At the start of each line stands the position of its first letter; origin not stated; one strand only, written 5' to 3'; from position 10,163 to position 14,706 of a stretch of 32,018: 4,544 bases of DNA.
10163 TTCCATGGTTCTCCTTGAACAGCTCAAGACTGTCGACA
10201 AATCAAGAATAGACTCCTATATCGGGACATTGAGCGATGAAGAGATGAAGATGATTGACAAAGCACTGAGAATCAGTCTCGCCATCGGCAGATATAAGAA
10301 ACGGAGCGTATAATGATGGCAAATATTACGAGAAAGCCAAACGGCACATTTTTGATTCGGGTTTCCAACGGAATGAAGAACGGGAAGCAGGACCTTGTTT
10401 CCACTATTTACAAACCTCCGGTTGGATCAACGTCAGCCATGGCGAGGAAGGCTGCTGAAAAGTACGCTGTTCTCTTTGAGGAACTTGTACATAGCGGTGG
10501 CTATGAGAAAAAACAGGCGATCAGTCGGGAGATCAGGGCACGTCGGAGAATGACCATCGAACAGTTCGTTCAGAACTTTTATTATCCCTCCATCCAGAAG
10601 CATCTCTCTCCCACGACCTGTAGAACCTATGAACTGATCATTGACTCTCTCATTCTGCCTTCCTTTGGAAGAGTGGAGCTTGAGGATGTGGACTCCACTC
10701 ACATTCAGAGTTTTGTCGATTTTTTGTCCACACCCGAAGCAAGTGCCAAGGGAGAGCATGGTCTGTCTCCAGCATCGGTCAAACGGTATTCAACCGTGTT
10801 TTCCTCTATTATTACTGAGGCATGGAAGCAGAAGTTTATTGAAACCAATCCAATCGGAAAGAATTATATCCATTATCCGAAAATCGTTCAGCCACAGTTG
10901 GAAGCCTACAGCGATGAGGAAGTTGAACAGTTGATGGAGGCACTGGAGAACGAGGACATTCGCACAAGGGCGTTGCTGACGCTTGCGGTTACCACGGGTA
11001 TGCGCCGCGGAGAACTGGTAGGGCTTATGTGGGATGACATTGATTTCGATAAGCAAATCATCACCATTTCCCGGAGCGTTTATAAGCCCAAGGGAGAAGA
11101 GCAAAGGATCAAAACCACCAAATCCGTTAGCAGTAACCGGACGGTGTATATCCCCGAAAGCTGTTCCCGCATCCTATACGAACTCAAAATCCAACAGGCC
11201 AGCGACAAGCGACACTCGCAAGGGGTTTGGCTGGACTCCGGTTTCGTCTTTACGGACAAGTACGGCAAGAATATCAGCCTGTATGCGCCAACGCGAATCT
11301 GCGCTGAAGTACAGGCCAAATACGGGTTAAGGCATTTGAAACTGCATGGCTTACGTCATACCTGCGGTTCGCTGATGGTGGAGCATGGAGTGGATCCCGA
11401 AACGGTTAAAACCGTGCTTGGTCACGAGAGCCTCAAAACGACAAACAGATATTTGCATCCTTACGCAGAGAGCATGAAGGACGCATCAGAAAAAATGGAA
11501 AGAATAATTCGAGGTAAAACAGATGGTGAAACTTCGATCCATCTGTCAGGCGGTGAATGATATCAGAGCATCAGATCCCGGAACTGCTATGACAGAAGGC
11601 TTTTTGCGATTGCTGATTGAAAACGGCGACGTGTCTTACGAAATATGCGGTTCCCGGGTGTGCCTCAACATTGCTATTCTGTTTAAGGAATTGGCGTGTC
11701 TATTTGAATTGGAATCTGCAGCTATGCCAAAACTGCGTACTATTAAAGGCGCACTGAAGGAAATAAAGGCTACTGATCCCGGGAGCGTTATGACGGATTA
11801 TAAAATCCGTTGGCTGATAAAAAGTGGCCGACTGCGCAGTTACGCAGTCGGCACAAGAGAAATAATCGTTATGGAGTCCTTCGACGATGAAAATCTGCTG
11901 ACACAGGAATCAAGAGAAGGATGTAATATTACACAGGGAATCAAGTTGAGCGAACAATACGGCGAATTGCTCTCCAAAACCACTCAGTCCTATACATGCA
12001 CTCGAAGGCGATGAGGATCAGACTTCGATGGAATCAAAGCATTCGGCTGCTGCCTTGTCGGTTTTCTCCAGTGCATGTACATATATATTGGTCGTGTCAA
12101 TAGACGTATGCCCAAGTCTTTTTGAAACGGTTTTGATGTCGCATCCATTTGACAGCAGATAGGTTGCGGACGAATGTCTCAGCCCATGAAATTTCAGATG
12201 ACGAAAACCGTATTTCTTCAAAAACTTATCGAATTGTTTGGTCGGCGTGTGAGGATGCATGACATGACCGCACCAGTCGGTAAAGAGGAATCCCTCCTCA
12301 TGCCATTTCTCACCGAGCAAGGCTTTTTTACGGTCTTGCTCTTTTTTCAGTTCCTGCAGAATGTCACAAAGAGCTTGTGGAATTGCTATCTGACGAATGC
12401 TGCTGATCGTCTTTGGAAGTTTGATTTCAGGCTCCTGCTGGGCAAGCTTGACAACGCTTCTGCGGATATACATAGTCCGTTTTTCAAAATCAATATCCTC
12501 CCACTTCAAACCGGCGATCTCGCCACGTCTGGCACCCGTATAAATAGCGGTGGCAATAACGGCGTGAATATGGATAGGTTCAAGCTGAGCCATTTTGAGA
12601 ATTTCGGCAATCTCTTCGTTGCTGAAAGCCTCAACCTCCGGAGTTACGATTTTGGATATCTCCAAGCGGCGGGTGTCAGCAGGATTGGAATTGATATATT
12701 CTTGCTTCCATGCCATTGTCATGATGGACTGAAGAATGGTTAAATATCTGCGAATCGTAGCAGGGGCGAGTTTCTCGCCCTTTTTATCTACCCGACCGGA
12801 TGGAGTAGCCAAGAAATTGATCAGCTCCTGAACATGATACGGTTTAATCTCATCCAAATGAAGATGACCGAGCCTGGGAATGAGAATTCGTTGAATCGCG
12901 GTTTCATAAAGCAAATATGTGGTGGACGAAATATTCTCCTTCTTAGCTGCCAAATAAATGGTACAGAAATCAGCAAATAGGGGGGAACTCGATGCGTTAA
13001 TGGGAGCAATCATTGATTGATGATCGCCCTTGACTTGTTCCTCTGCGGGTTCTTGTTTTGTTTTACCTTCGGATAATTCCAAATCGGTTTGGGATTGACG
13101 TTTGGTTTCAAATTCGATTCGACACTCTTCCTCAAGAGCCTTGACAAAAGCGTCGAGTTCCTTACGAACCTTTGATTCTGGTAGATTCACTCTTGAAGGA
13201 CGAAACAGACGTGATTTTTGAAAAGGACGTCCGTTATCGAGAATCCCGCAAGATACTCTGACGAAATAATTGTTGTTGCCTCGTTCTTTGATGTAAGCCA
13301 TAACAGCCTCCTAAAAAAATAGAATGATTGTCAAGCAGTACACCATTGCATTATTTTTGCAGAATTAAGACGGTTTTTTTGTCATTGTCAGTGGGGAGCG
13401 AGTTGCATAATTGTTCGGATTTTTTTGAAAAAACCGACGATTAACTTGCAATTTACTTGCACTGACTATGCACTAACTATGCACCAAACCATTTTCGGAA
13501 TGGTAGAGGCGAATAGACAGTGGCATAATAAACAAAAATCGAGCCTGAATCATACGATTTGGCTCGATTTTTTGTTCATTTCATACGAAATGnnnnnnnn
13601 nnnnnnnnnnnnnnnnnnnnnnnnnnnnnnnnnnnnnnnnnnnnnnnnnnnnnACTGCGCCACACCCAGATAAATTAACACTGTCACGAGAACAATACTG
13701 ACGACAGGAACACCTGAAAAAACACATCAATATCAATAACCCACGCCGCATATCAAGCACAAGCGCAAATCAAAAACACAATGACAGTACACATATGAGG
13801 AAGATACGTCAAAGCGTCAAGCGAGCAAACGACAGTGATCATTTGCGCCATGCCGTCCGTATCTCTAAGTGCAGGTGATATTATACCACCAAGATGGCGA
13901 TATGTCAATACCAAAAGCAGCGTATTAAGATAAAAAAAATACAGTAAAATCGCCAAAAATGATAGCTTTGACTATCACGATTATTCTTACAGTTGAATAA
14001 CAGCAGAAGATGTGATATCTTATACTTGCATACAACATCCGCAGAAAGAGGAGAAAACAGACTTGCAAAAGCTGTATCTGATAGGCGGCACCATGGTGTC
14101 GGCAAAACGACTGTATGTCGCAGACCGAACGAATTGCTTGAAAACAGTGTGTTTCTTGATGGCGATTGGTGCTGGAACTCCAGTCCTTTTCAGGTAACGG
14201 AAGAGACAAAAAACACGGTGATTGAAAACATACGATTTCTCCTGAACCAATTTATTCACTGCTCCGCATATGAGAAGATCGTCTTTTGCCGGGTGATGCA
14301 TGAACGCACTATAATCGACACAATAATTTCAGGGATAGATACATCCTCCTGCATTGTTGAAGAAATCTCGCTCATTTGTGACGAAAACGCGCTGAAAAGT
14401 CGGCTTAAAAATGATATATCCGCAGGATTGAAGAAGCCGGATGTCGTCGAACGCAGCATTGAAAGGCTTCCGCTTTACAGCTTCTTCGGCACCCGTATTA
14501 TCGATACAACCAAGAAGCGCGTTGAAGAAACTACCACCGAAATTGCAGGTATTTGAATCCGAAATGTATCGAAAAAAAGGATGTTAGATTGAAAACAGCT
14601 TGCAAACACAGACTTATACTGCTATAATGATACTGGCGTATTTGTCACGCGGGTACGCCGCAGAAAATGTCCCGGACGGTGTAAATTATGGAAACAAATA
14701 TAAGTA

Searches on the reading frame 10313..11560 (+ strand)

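Call 18: search_protein_families(library=pfam, proteins=[window:10313-11560:+], max_evalue=0.01)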
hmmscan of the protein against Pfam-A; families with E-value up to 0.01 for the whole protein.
window:10313-11560:+ (415 aa): 3 families
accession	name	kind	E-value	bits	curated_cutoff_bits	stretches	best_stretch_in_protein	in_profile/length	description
PF00589.27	Phage_integrase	-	2.3e-33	115.8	27.1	1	201-385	5-170/172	Phage integrase family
PF14659.12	Phage_int_SAM_3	-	3.3e-10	40.5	22.6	1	82-138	2-57/58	Phage integrase, N-terminal SAM-like domain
PF13102.12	Phage_int_SAM_5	-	9.1e-06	26.4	22.3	1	98-181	17-93/98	Phage integrase SAM-like domain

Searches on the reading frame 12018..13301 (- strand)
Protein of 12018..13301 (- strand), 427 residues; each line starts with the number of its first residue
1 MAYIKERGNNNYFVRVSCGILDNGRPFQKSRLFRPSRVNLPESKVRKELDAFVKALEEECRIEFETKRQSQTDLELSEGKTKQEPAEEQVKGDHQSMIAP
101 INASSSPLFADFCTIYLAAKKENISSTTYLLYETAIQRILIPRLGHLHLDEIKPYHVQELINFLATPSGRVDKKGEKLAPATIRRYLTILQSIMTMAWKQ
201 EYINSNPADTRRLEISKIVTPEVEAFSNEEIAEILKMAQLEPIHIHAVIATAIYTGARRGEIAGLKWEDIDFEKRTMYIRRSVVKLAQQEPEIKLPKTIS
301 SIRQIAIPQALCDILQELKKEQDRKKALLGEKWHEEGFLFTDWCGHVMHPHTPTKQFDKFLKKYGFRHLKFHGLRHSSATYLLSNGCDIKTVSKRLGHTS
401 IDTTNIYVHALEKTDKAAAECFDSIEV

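Call 65: search_protein_families(library=pfam, proteins=[window:12018-13301:-], max_evalue=0.001)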
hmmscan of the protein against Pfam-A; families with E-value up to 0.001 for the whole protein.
window:12018-13301:- (427 aa): 4 families
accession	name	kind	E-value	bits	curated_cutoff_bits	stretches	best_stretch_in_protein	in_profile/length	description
PF00589.27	Phage_integrase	-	2.6e-29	102.6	27.1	1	227-412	4-170/172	Phage integrase family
PF14659.12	Phage_int_SAM_3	-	4.6e-13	49.6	22.6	1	109-164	2-57/58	Phage integrase, N-terminal SAM-like domain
PF13102.12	Phage_int_SAM_5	-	2.2e-08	34.8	22.3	1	109-208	2-93/98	Phage integrase SAM-like domain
PF22022.2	Phage_int_M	-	1.2e-06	29.1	27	1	109-210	1-92/96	Phage integrase central domain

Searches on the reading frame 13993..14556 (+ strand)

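Call 65: search_protein_families(library=pfam, proteins=[window:13993-14556:+], max_evalue=0.001)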
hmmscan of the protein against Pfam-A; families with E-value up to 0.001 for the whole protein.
window:13993-14556:+ (187 aa): 1 family
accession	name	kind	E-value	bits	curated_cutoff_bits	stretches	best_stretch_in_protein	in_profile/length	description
PF13238.12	AAA_18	-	3.4e-09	37.7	29.4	1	34-141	7-111/128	AAA domain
